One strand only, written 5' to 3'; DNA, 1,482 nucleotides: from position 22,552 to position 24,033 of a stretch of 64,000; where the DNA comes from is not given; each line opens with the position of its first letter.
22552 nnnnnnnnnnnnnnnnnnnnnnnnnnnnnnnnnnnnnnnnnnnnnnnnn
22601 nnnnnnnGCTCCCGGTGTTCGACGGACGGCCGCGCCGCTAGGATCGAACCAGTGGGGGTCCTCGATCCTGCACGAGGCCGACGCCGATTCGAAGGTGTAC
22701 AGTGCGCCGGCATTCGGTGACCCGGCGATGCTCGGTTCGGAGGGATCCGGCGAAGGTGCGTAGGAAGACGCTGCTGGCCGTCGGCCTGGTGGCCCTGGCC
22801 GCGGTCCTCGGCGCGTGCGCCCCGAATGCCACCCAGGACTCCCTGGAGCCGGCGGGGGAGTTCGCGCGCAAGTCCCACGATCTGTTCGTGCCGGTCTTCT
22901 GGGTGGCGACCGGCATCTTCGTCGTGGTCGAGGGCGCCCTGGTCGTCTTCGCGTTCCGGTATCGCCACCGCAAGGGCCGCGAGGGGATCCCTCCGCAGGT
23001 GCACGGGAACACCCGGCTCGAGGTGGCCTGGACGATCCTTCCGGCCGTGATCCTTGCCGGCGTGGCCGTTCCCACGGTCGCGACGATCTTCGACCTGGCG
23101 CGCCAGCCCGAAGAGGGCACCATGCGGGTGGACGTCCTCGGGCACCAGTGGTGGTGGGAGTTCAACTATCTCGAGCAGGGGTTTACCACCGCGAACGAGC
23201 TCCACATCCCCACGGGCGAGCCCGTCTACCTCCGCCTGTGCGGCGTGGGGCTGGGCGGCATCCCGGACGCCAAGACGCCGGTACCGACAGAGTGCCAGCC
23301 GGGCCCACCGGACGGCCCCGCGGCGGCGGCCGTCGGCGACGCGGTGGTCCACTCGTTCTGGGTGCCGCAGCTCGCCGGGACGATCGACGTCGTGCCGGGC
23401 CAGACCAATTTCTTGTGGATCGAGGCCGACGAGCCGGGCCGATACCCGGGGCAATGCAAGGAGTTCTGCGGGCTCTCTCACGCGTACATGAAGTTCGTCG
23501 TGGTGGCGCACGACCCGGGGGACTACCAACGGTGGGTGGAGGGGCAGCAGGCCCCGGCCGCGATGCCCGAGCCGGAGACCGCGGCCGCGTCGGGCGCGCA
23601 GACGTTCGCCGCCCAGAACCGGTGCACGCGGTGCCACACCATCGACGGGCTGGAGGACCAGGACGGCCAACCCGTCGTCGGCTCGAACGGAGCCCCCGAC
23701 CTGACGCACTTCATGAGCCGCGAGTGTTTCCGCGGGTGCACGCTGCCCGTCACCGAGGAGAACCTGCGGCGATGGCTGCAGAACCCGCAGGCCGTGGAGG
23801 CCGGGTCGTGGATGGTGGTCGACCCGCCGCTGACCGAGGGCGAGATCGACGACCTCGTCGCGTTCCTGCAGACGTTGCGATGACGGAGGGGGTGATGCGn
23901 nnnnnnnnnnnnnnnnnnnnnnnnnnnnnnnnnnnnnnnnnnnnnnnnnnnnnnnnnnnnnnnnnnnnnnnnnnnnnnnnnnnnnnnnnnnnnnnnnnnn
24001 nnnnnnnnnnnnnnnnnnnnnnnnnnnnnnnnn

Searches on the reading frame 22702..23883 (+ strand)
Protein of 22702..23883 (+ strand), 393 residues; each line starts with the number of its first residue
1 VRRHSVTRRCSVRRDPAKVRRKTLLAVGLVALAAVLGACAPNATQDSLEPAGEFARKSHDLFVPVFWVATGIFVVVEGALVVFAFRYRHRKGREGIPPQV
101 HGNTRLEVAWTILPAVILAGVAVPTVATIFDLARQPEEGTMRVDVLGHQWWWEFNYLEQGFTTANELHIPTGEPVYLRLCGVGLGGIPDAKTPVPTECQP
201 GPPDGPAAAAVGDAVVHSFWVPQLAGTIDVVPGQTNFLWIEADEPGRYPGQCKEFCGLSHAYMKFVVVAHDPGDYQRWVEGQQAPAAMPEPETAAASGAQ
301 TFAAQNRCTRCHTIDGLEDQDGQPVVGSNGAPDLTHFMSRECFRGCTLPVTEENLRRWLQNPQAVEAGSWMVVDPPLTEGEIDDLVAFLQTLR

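Call 8: search_protein_families(library=pfam, proteins=[window:22702-23883:+])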
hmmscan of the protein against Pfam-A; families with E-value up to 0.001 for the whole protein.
window:22702-23883:+ (393 aa): 3 families
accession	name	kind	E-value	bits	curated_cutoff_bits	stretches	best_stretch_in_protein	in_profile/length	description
PF00116.26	COX2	-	1.1e-15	58.1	22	1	213-268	63-118/120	Cytochrome C oxidase subunit II, periplasmic domain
PF02790.20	COX2_TM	-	7.8e-11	42.4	22.8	1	57-125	18-85/88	Cytochrome C oxidase subunit II, transmembrane domain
PF00034.26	Cytochrom_C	-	2.7e-09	38.6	21.3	1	296-392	2-89/90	Cytochrome c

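Call 12: find_related_loci(query=window:22702-23883:+, collection=genome_contigs, flank=10000)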
Query window:22702-23883:+ (393 aa) in genome_contigs; peptide patterns used: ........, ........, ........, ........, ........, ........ (x = any residue, [..] = any of these).
122 stretches matched a pattern; 65 encode a relative of the query (tblastn E <= 1e-3); 65 distinct loci.
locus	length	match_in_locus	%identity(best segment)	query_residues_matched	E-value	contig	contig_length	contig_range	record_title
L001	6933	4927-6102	82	1-392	0e+0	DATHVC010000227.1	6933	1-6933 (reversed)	MAG TPA_asm: Actinomycetota bacterium isolate SMAG_U16123 k141_1400629, whole genome shotgun sequence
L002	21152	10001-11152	75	8-393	0e+0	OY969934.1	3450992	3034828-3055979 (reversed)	MAG: uncultured Actinomycetes bacterium isolate MFD04944.bin.1.31 genome assembly, chromosome: 1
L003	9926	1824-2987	75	8-392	0e+0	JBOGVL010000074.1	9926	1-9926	MAG: Actinomycetota bacterium isolate SD8048_metabat2.bin.10 NODE_674_length_9926_cov_1.241657, whole genome shotgun seq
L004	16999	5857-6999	72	7-393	2e-165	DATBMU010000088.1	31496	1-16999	MAG TPA_asm: Actinomycetota bacterium isolate SMAG_U4006 k141_4264384, whole genome shotgun sequence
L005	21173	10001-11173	63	8-392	1e-151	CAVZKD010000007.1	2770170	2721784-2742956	MAG: uncultured Actinomycetes bacterium isolate MFD00962.bin.2.293 genome assembly, contig: contig_29796, whole genome s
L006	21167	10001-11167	63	8-393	3e-150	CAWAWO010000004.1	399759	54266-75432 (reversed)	MAG: uncultured Actinomycetes bacterium isolate MFD05454.bin.2.5 genome assembly, contig: contig_51694, whole genome sho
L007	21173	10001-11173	62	8-392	2e-149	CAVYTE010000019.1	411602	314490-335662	MAG: uncultured Actinomycetes bacterium isolate MFD05454.bin.2.263 genome assembly, contig: contig_60147, whole genome s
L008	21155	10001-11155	61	9-393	9e-147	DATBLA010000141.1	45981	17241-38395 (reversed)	MAG TPA_asm: Actinomycetota bacterium isolate SMAG_U3960 k141_2801822, whole genome shotgun sequence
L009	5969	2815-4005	60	1-392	1e-139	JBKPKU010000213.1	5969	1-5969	MAG: Actinomycetota bacterium isolate GS_HAYS_MAG_00110 GS_HAYS_000001984793, whole genome shotgun sequence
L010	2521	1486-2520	64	1-340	3e-145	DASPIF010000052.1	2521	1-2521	MAG TPA_asm: Actinomycetota bacterium isolate SMAG_U11976 k141_606578, whole genome shotgun sequence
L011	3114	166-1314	53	1-393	1e-128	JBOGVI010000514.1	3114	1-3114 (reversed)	MAG: Actinomycetota bacterium isolate M3-S_metabat2.bin.172 k127_2285891, whole genome shotgun sequence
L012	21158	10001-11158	53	1-393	3e-121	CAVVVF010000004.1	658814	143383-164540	MAG: uncultured Actinomycetes bacterium isolate MFD03899.bin.2.35 genome assembly, contig: contig_32218, whole genome sh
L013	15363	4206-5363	53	1-393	3e-121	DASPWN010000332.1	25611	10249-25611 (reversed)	MAG TPA_asm: Actinomycetota bacterium isolate SMAG_U11542 k141_870954, whole genome shotgun sequence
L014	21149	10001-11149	53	2-393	3e-116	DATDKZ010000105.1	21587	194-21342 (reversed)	MAG TPA_asm: Actinomycetota bacterium isolate SMAG_U371 k141_1294027, whole genome shotgun sequence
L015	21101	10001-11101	46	12-392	9e-101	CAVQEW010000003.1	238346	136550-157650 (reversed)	MAG: uncultured Actinomycetota bacterium isolate MFD09206.bin.2.83 genome assembly, contig: contig_1319, whole genome sh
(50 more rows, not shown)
